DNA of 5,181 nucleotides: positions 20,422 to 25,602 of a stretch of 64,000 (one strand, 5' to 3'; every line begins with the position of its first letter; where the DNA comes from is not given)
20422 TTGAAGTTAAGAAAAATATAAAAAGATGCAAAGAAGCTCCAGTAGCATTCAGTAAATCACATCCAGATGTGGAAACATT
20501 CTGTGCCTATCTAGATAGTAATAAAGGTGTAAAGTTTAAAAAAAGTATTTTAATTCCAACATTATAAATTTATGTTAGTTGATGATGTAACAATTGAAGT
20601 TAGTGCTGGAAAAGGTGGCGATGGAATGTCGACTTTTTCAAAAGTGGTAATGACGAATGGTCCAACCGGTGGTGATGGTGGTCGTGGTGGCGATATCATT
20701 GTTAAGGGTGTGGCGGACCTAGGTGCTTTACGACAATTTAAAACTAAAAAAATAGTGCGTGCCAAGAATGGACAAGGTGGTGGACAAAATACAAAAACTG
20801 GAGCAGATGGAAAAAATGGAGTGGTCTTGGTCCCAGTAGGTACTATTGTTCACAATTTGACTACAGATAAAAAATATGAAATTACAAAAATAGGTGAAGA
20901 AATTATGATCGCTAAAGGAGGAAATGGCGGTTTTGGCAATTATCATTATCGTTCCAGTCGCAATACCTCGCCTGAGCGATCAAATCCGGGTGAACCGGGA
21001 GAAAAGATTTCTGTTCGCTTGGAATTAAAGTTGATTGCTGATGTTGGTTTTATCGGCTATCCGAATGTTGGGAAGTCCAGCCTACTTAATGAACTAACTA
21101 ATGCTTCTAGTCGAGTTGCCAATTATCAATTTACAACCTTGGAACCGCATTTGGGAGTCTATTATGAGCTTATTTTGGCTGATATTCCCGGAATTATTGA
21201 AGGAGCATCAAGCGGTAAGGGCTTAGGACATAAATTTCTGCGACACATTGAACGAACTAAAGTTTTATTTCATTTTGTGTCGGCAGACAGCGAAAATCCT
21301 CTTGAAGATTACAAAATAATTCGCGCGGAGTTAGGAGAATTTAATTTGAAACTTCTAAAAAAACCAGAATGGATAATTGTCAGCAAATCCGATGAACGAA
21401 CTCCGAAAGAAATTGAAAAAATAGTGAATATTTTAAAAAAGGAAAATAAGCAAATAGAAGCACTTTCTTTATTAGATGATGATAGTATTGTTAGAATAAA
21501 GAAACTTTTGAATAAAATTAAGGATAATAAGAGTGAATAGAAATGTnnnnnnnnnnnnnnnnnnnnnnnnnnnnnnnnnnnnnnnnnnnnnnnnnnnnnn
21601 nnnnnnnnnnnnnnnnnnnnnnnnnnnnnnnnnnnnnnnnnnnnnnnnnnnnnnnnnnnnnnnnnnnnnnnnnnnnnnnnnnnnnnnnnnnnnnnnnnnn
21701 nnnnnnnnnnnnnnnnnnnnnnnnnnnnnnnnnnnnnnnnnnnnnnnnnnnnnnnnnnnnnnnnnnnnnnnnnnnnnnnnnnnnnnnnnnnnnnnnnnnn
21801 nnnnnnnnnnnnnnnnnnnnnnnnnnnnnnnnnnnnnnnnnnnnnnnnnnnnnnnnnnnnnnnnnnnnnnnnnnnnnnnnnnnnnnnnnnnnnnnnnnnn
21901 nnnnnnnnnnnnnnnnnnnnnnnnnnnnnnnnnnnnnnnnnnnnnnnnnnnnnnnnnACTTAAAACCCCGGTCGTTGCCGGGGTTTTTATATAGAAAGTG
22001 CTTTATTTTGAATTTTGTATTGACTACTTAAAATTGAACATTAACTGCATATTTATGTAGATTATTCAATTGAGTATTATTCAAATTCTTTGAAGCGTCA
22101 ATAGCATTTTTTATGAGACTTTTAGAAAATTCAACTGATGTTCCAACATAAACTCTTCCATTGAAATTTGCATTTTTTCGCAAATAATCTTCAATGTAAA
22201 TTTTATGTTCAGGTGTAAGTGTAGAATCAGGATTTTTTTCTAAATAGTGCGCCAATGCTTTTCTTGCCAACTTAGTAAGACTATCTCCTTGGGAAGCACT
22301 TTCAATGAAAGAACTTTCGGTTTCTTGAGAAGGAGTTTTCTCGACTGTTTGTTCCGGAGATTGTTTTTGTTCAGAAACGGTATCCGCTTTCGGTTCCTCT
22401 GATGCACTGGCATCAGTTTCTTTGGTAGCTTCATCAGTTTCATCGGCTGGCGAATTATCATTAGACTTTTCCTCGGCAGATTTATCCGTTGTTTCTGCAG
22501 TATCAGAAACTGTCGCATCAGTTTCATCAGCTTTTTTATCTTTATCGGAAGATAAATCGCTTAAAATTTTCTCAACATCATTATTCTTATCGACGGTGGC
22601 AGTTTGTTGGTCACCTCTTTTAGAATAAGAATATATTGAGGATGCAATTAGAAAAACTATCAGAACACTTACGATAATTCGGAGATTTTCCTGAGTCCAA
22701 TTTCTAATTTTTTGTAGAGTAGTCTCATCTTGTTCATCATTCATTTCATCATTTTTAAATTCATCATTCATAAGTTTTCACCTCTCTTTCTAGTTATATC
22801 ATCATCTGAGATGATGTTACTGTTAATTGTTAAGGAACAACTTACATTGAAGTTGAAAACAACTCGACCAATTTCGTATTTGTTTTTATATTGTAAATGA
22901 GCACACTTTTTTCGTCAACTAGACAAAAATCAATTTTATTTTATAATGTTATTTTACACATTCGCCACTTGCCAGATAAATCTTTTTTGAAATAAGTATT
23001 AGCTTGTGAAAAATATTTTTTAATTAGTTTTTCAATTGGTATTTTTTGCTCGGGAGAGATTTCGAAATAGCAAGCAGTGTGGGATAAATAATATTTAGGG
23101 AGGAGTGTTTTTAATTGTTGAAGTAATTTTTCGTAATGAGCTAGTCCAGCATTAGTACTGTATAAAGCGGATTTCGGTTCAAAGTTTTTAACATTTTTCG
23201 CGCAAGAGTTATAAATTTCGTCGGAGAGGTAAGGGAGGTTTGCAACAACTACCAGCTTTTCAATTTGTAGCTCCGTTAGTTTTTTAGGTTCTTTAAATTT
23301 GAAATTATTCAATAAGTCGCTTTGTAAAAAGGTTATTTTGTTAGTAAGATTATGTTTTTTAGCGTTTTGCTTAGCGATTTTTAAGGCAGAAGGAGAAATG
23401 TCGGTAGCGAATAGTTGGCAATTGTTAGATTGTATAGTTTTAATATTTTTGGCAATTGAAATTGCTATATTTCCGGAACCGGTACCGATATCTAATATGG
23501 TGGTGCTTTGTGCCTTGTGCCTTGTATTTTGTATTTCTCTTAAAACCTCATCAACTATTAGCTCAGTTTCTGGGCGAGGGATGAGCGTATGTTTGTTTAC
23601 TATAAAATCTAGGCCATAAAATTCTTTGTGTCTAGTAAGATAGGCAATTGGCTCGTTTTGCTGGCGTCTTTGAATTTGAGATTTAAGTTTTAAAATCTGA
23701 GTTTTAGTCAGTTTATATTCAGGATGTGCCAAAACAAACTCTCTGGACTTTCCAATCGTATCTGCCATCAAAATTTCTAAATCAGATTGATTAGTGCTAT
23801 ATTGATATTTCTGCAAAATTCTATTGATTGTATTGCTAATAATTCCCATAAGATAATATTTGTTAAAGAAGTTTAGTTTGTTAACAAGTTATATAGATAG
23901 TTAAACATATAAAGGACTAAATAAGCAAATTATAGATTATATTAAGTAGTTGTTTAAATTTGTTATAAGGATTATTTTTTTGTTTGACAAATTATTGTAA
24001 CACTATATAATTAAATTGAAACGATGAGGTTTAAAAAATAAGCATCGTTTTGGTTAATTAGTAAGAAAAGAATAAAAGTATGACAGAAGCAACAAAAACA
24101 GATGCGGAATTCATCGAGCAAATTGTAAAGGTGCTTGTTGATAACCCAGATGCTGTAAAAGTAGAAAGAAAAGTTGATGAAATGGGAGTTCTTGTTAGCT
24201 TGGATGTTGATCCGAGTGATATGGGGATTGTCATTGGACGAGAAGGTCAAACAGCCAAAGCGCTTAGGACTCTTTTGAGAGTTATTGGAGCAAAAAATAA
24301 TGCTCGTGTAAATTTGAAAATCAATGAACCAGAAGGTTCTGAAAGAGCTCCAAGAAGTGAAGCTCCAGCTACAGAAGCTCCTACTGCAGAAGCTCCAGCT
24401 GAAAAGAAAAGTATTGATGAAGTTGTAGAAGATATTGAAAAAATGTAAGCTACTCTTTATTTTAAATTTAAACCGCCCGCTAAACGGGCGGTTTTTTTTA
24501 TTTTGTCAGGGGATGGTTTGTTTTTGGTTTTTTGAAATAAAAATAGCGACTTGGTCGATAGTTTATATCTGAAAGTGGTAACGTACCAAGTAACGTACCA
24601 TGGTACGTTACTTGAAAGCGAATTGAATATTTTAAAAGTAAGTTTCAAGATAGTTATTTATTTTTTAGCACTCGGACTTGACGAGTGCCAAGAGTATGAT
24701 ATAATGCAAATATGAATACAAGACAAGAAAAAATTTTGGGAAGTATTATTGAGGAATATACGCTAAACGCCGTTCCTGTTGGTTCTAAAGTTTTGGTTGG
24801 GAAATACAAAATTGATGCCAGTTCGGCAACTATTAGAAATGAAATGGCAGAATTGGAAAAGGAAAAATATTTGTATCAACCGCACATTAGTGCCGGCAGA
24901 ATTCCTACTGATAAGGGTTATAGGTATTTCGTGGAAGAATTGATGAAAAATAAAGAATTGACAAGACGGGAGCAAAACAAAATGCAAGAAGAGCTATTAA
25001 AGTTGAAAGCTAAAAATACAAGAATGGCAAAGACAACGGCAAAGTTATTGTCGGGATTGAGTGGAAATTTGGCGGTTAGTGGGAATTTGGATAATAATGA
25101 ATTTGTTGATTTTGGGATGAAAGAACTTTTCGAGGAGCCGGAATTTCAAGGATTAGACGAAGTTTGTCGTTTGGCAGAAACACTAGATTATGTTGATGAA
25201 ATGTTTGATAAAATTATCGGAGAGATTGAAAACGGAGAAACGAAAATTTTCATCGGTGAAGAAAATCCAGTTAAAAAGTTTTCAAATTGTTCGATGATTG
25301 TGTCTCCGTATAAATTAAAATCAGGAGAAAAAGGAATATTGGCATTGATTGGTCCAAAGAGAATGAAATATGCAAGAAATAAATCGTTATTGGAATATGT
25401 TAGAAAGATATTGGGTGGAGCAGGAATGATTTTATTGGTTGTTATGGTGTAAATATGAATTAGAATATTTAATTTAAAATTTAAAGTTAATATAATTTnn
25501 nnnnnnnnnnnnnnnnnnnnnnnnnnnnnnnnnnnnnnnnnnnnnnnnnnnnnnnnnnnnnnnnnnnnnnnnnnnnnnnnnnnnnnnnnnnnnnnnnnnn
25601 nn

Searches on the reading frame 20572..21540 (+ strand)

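Call 14: search_protein_families(library=pfam, proteins=[window:20572-21540:+], max_evalue=0.0001)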
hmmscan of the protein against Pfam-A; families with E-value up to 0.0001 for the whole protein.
window:20572-21540:+ (322 aa): 3 families
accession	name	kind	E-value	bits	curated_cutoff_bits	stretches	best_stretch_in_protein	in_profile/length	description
PF01018.28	GTP1_OBG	-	2.8e-42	144.4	27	1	3-154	1-155/155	GTP1/OBG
PF01926.29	MMR_HSR1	-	7.3e-25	87.7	21.9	1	157-272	1-113/113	50S ribosome-binding GTPase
PF02421.24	FeoB_N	-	4.7e-10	39.6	27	1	158-209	3-58/156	Ferrous iron transport protein B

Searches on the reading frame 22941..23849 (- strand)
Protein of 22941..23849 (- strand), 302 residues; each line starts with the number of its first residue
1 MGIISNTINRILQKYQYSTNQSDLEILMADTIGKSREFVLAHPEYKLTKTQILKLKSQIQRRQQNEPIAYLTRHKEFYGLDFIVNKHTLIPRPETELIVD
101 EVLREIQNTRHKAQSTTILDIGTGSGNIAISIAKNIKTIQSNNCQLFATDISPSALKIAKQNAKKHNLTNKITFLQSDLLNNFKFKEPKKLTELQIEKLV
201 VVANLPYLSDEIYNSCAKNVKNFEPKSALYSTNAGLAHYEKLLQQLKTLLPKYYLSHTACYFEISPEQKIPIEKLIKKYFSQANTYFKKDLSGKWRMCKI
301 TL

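Call 14: search_protein_families(library=pfam, proteins=[window:22941-23849:-], max_evalue=0.0001)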
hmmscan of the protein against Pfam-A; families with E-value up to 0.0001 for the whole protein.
window:22941-23849:- (302 aa): 14 families
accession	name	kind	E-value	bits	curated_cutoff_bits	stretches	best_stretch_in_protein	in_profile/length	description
PF17827.6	PrmC_N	-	3.4e-12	47.2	23.4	1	10-72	8-70/71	PrmC N-terminal domain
PF13847.12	Methyltransf_31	-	4.2e-12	46.4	27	1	115-187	4-72/145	Methyltransferase domain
PF13649.12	Methyltransf_25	-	6.6e-10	40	27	1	118-187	1-62/97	Methyltransferase domain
PF05175.20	MTS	-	1.1e-08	35.3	23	1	112-184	29-95/170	Methyltransferase small domain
PF02384.22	N6_Mtase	-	6.4e-08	32.7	20.4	1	102-247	42-174/311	N-6 DNA Methylase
PF06325.19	PrmA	-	9.2e-08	32.4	22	1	112-181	159-223/296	Ribosomal protein L11 methyltransferase (PrmA)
PF12847.13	Methyltransf_18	-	5.8e-07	30.1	27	1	114-187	14-82/151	Methyltransferase domain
PF08242.18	Methyltransf_12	-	1.1e-06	29.7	30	1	119-181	1-60/98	Methyltransferase domain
PF01739.24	CheR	-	1.1e-06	28.6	27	1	95-169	12-90/195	CheR methyltransferase, SAM binding domain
PF01209.24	Ubie_methyltran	-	3.6e-06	26.9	20.1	1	107-178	40-106/233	ubiE/COQ5 methyltransferase family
PF10294.15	Methyltransf_16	-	6.8e-06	26.4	21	1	108-212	40-136/174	Lysine methyltransferase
PF08241.18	Methyltransf_11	-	1.2e-05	26.2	21.2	1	119-181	1-53/95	Methyltransferase domain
PF09445.16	Methyltransf_15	-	1.5e-05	25.1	22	1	116-191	2-70/165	RNA cap guanine-N2 methyltransferase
PF13679.12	Methyltransf_32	-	2.1e-05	24.9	27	1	101-179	15-89/143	Methyltransferase domain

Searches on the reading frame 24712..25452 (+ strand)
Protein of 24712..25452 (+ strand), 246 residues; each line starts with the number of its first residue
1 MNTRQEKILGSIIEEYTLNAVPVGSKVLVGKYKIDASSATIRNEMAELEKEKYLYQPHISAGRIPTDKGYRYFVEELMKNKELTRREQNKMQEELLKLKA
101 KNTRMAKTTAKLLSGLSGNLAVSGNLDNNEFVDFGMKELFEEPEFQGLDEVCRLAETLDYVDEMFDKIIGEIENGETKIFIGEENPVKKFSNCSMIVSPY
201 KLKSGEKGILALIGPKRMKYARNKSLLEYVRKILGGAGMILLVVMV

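Call 14: search_protein_families(library=pfam, proteins=[window:24712-25452:+], max_evalue=0.0001)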
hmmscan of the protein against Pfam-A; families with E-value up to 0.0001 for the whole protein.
window:24712-25452:+ (246 aa): 1 family
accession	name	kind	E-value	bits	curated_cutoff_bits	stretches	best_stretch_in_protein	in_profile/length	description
PF01628.27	HrcA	-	2.6e-22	80.3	22.2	1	80-222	79-213/215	HrcA protein C terminal domain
